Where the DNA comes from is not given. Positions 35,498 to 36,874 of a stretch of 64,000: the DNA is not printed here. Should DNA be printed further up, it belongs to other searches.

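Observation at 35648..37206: Tripartite hipB-hipS-hipT toxin-antitoxin locus with HipA split into two genes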

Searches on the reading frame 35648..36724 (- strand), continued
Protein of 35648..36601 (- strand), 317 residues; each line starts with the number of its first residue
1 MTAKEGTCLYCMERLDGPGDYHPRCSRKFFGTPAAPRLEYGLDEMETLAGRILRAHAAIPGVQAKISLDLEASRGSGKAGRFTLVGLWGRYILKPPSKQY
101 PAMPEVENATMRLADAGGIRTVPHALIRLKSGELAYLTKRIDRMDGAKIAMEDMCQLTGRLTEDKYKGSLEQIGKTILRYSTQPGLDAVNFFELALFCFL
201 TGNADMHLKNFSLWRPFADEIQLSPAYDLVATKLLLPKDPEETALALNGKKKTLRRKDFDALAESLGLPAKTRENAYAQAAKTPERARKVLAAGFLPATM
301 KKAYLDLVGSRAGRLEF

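Call 24: search_solved_structures(query=window:35648-36601:-, max_evalue=0.00001, show_alignments=5)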
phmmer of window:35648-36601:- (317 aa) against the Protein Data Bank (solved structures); distinct sequences matched with E-value up to 0.00001: 6.
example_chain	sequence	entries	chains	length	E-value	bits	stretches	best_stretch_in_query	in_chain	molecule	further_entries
8ezr_B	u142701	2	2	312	2.7e-45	158.1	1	56-317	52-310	HipT(Lp)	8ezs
7vkb_A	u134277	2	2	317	2.8e-45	158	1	56-317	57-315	HipA_C domain-containing protein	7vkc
7wcf_A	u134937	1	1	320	1.1e-44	156.1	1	56-317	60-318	HipA_C domain-containing protein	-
7ab3_C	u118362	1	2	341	3.7e-11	46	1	57-232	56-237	HipA_C domain-containing protein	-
7ab4_C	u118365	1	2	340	7.1e-11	45.1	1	58-232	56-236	HipA_C domain-containing protein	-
7ab5_C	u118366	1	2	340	4.2e-10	42.5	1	58-231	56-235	HipA_C domain-containing protein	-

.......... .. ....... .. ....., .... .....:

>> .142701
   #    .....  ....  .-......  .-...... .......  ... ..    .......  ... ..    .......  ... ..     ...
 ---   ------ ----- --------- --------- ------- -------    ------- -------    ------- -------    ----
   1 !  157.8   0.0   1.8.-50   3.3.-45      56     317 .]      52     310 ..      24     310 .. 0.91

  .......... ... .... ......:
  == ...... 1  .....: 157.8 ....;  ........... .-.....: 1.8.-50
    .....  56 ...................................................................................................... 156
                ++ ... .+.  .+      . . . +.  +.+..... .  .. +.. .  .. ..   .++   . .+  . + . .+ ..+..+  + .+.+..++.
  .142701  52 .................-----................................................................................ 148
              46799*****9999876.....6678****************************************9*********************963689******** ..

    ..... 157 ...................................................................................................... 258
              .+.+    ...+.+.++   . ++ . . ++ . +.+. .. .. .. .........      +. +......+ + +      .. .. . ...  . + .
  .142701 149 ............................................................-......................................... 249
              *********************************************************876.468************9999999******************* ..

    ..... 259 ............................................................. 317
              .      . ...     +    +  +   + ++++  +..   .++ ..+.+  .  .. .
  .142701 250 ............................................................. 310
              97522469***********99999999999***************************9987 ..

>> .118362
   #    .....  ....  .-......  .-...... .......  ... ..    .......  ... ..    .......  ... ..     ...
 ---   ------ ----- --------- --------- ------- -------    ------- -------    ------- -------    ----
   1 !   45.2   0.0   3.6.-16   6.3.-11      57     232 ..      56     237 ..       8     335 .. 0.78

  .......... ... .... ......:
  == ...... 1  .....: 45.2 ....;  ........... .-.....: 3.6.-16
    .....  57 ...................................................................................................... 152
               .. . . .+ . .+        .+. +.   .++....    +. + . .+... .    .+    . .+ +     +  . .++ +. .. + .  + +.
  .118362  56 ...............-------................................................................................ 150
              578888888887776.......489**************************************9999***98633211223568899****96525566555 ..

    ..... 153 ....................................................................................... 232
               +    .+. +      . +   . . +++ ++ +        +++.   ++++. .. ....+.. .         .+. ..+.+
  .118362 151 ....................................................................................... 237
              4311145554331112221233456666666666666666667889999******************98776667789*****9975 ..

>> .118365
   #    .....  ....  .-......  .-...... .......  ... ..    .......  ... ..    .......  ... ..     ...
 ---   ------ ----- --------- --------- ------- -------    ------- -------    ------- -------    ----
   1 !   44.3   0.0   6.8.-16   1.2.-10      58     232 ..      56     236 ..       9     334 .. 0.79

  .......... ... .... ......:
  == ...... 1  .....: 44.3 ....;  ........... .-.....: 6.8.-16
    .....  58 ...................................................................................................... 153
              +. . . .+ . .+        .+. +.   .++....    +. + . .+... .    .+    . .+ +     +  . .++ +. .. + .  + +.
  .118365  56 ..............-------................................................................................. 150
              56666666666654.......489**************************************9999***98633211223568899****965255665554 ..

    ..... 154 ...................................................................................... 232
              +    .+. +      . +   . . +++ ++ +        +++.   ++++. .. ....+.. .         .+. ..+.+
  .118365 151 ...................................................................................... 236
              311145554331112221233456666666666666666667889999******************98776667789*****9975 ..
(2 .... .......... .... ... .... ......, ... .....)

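Call 26: search_solved_structures(query=A1, max_evalue=0.001, show_alignments=4)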
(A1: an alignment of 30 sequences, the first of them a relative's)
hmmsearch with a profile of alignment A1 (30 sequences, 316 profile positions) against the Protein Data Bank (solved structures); distinct sequences matched with E-value up to 0.001: 16.
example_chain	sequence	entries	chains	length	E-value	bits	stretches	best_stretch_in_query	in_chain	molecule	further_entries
7vkb_A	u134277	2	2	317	1.2e-72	247.7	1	36-314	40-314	HipA_C domain-containing protein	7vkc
8ezr_B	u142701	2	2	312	1.3e-72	247.6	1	37-314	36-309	HipT(Lp)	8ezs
7wcf_A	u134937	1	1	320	9.8e-72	244.7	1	36-314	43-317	HipA_C domain-containing protein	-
7ab3_C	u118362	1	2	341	1.2e-28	103.1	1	5-303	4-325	HipA_C domain-containing protein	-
7ab4_C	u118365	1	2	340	2.5e-28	102.1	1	7-303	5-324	HipA_C domain-containing protein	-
7ab5_C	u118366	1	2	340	2.6e-27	98.8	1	7-303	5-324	HipA_C domain-containing protein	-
3tpd_A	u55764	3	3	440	2e-13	53.1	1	103-313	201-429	Serine/threonine-protein kinase HipA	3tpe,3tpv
2wiu_A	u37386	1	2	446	2.2e-13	53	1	103-313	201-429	PROTEIN HIPA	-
3tpb_A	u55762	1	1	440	2e-12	49.9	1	103-313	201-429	Serine/threonine-protein kinase HipA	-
3hzi_A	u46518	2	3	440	2.1e-12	49.8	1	103-313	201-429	Protein hipA | Serine/threonine-protein kinase HipA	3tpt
4yg7_D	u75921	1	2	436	2.2e-12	49.7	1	103-313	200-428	Serine/threonine-protein kinase HipA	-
3fbr_A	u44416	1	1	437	2.2e-12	49.7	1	103-313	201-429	Serine/threonine-protein kinase toxin HipA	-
3dnt_A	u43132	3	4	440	2.2e-12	49.7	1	103-313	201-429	Protein hipA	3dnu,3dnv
5k98_A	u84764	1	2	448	2.3e-12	49.6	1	103-313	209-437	Serine/threonine-protein kinase HipA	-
4pu5_A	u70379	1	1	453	1.2e-11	47.3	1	55-286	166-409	Toxin-antitoxin system toxin HipA family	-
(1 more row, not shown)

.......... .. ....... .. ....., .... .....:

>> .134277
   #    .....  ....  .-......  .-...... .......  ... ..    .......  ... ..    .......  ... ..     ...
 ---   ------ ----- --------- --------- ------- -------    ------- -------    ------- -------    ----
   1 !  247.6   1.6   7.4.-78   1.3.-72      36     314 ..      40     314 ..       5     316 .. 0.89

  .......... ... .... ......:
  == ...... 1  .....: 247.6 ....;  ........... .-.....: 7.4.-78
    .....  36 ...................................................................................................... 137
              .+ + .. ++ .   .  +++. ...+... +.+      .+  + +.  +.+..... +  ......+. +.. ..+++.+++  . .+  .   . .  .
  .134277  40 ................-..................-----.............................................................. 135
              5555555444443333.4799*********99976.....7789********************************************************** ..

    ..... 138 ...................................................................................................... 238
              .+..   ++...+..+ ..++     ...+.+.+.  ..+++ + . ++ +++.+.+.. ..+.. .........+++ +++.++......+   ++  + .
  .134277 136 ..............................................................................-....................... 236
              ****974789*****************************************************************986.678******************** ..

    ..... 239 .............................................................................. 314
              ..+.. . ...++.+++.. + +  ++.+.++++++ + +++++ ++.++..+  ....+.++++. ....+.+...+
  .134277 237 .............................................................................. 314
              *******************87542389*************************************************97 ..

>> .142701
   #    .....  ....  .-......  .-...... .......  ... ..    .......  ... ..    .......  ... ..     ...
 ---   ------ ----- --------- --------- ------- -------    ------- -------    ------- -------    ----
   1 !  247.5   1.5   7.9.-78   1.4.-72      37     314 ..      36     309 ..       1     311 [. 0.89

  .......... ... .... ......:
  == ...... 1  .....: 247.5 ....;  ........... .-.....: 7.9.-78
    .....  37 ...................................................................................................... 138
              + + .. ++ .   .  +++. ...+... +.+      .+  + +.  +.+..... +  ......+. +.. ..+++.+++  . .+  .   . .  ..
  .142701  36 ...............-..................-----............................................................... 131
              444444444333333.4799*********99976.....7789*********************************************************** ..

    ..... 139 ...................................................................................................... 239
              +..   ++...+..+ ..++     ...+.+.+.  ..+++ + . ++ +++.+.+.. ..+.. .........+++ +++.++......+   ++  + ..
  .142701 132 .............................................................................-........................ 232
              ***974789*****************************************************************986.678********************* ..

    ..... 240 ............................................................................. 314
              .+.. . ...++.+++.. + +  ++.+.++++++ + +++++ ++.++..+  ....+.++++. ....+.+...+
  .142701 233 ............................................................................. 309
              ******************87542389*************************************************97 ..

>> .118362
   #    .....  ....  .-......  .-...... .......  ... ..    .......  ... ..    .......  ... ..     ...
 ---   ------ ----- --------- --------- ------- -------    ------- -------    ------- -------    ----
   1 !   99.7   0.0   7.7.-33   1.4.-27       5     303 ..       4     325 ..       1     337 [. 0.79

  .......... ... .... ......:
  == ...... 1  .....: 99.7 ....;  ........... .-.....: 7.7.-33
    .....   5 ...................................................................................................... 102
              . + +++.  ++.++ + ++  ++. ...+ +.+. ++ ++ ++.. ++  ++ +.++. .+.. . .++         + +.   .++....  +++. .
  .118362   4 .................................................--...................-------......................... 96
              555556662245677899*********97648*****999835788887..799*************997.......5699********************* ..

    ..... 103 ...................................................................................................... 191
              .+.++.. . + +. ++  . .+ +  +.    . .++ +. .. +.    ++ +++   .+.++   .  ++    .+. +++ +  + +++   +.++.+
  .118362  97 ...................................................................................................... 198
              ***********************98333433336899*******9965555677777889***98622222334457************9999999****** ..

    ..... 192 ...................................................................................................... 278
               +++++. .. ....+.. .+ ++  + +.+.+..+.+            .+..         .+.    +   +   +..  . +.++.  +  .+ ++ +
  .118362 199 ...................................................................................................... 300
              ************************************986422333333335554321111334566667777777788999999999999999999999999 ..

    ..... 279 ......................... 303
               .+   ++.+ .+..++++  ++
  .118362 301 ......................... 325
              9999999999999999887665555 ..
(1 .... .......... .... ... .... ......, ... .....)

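Call 30: predict_structure(alignment_id=A1)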
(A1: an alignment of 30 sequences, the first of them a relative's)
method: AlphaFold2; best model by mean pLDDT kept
length: 317 residues; sequences in the alignment: 30
mean_pLDDT: 86.1   pTM: 0.88
mean pLDDT of the five models: 86.1, 85.8, 85.2, 78.2, 77.4
residues with pLDDT >= 90: 181; 70-90: 83; 50-70: 43; < 50: 10
segments of 3 or more residues with pLDDT < 50: 55-62
pLDDT, mean of each block of 10 residues (from residue 1): 76 92 95 88 81 46 72 62 77 88 95 97 94 93 72 67 67 93 97 97 79 88 91 88 88 96 98 98 98 95 98 95
secondary structure, 60 per line:
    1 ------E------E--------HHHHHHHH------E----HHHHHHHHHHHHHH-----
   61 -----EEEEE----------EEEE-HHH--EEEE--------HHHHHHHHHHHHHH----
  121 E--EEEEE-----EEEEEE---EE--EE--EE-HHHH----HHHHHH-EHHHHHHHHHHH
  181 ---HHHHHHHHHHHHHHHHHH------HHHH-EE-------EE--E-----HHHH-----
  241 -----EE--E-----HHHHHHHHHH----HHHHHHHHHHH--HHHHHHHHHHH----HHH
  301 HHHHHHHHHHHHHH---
elements in order: H23-30 H42-55 E66-70 E81-84 E91-94 H103-116 E124-128 E134-139 H154-157 H162-167 H170-180 H184-201 H208-211 H232-235 H256-265 H270-280 H283-293 H298-314

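Call 36: fold_search(model_id=the predicted structure, library=pdb)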
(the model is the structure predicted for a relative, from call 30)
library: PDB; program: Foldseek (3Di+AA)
matches with E <= 10: 739; with E <= 0.001: 38
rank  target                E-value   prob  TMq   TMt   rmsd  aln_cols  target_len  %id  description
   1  7vkc                  1.8e-26  1.00  0.87  0.87   3.1       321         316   34  Crystal structure of a bacterial Ser/Thr kinase (released 2022-06-29)
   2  7wcf                  1.0e-25  1.00  0.87  0.87   2.8       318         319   34  Crystal structure of the kinase with AMP-PNP (released 2022-06-29)
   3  8ezs_B                1.2e-22  1.00  0.75  0.88   2.3       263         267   38  Crystal structure of the HipS(Lp)-HipT(Lp) complex from Legionella pneumophila, Sel-met protein (released 2023-09-27)
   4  8ezr_B                2.5e-22  1.00  0.75  0.86   2.3       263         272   38  Crystal structure of the HipS(Lp)-HipT(Lp) complex from Legionella pneumophila, native protein (released 2023-09-27)
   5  7vkb_A                3.3e-22  1.00  0.74  0.89   2.4       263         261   38  Crystal structure of the a bacterial kinase complex (released 2022-06-29)
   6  7ab4_F                2.2e-17  1.00  0.81  0.76   3.3       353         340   22  Crystal structure of the Escherichia coli toxin-antitoxin system HipBST (HipT S59A) (released 2022-01-12)
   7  7ab3_C                3.3e-17  1.00  0.79  0.75   3.8       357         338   22  Crystal structure of the Escherichia coli toxin-antitoxin system HipBST (HipT S57A) (released 2022-01-12)
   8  7ab4_C                5.8e-17  1.00  0.82  0.77   3.6       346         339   22  Crystal structure of the Escherichia coli toxin-antitoxin system HipBST (HipT S59A) (released 2022-01-12)
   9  7ab3_F                8.7e-17  1.00  0.81  0.77   3.7       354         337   22  Crystal structure of the Escherichia coli toxin-antitoxin system HipBST (HipT S57A) (released 2022-01-12)
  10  7ab5_F                3.0e-16  1.00  0.81  0.76   3.6       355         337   22  Crystal structure of the Escherichia coli toxin-antitoxin system HipBST (HipT D233Q) (released 2022-01-12)
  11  7ab5_C                3.2e-16  1.00  0.79  0.74   4.2       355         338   22  Crystal structure of the Escherichia coli toxin-antitoxin system HipBST (HipT D233Q) (released 2022-01-12)
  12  4pu4_B                7.2e-14  1.00  0.68  0.52   4.5       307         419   21  Shewanella oneidensis MR-1 Toxin Antitoxin System HipA, HipB and its operator DNA complex (space group P21) (released 2014-08-06)
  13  4pu4_A                1.6e-13  1.00  0.70  0.54   4.3       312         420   20  Shewanella oneidensis MR-1 Toxin Antitoxin System HipA, HipB and its operator DNA complex (space group P21) (released 2014-08-06)
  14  4pu5                  2.1e-13  1.00  0.66  0.49   4.4       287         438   22  Shewanella oneidensis Toxin Antitoxin System Toxin Protein HipA Bound with AMPPNP and Mg (released 2014-08-06)
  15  4pu3_A                3.0e-13  1.00  0.66  0.50   5.3       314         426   21  Shewanella oneidensis MR-1 Toxin Antitoxin System HipA, HipB and its operator DNA complex (space group P212121) (released 2014-08-06)
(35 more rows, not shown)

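Call 43: search_dna_similar(query=window:35648-36601:-, collection=plasmids, mode=protein, max_evalue=1e-20, max_rows=15)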
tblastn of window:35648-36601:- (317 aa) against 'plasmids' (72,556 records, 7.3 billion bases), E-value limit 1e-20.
Records with a match: 28; places in all: 28; records where one place covers at least 80% of the query: 12.
Best place of each record, by identity: <60% 28.
By first word of the organism name: Komagataeibacter 3; Bacteroides 2; Persicobacter 2; Parabacteroides 2; Rhizobium 2; Agrobacterium 2; Mesorhizobium 2; Shinella 2; Runella 1; Hymenobacter 1; and 9 more.
By predicted mobility (MOB-suite, as given by PLSDB): non-mobilizable 17; conjugative 9; mobilizable 2.
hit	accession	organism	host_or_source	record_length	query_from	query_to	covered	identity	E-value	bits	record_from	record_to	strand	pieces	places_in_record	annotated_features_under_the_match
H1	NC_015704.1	Runella slithyformis DSM 19594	fresh water lake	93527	8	316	97%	52.6%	1e-100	330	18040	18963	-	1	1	HipA domain-containing protein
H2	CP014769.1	Hymenobacter psoromatis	Lichen,single cell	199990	8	315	97%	50.2%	3e-88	295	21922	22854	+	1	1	toxin HipA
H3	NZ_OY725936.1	Bacteroides finegoldii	-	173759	7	315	97%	49.5%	5e-90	300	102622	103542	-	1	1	HipA domain-containing protein | HipA N-terminal domain-containing protein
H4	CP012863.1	Persicobacter sp. JZB09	cell culture,soil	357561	6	315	98%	49.2%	1e-95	316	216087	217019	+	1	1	record has no annotation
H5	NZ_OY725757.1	Parabacteroides distasonis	-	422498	7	315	97%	48.6%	2e-86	290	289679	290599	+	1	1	HipA domain-containing protein | HipA N-terminal domain-containing protein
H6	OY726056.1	Phocaeicola massiliensis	-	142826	6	304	94%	49.5%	9e-88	293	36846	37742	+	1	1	record has no annotation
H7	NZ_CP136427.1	Bergeyella porcorum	pig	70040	8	284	84%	45.8%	2e-59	255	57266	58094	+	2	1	HipA domain-containing protein (x2)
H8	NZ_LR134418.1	Legionella adelaidensis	environmental,Cooling tower water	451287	58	315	81%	38.7%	5e-45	171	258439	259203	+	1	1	lpg2370 family Dot/Icm T4SS effector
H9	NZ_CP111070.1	Chondrinema litorale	Seaweed,red alga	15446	17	305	91%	30.7%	2e-24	110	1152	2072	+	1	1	HipA domain-containing protein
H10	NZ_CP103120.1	Bacteroides thetaiotaomicron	Homo sapiens,cell culture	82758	58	317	82%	32.5%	1e-24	111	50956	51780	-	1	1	HipA domain-containing protein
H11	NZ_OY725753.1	Parabacteroides distasonis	-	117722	58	304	78%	32.6%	2e-23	108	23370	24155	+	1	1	HipA domain-containing protein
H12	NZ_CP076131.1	Flammeovirga kamogawensis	single bacterial isolate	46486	58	315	81%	31.1%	7e-22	103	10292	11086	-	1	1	HipA domain-containing protein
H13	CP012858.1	Persicobacter sp. JZB09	cell culture,soil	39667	58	311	80%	31.3%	7e-23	106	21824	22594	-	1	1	record has no annotation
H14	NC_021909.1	Rhizobium etli bv. mimosae str. Mim1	Mimosa affinis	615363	58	273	68%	36.4%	3e-21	101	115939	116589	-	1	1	type II toxin-antitoxin system HipA family toxin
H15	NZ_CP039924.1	Agrobacterium tumefaciens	-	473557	58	302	77%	31.7%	5e-23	106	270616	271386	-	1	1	type II toxin-antitoxin system HipA family toxin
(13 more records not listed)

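Call 44: get_annotated_region(hit=H8, flank=1500)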
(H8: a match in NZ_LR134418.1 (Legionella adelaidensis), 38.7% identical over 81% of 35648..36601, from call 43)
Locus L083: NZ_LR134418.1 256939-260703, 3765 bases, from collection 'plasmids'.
description: Legionella adelaidensis strain NCTC12735 plasmid 9, complete sequence
organism: Legionella adelaidensis (NCBI taxid 45056)
taxonomy: Bacteria; Pseudomonadota; Gammaproteobacteria; Legionellales; Legionellaceae; Legionella; Legionella adelaidensis
host: -; source: environmental,Cooling tower water; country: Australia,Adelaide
typing (MOB-suite, as given by PLSDB): non-mobilizable
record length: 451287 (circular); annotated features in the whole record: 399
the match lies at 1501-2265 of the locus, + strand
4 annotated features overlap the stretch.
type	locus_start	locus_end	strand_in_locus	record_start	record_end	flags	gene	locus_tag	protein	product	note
CDS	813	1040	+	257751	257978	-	-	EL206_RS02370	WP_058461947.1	helix-turn-helix transcriptional regulator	-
CDS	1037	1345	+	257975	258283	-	-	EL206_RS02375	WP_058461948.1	HipA N-terminal domain-containing protein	-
CDS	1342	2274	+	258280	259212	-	-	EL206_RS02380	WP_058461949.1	lpg2370 family Dot/Icm T4SS effector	-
CDS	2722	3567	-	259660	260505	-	-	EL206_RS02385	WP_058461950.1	class I SAM-dependent methyltransferase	-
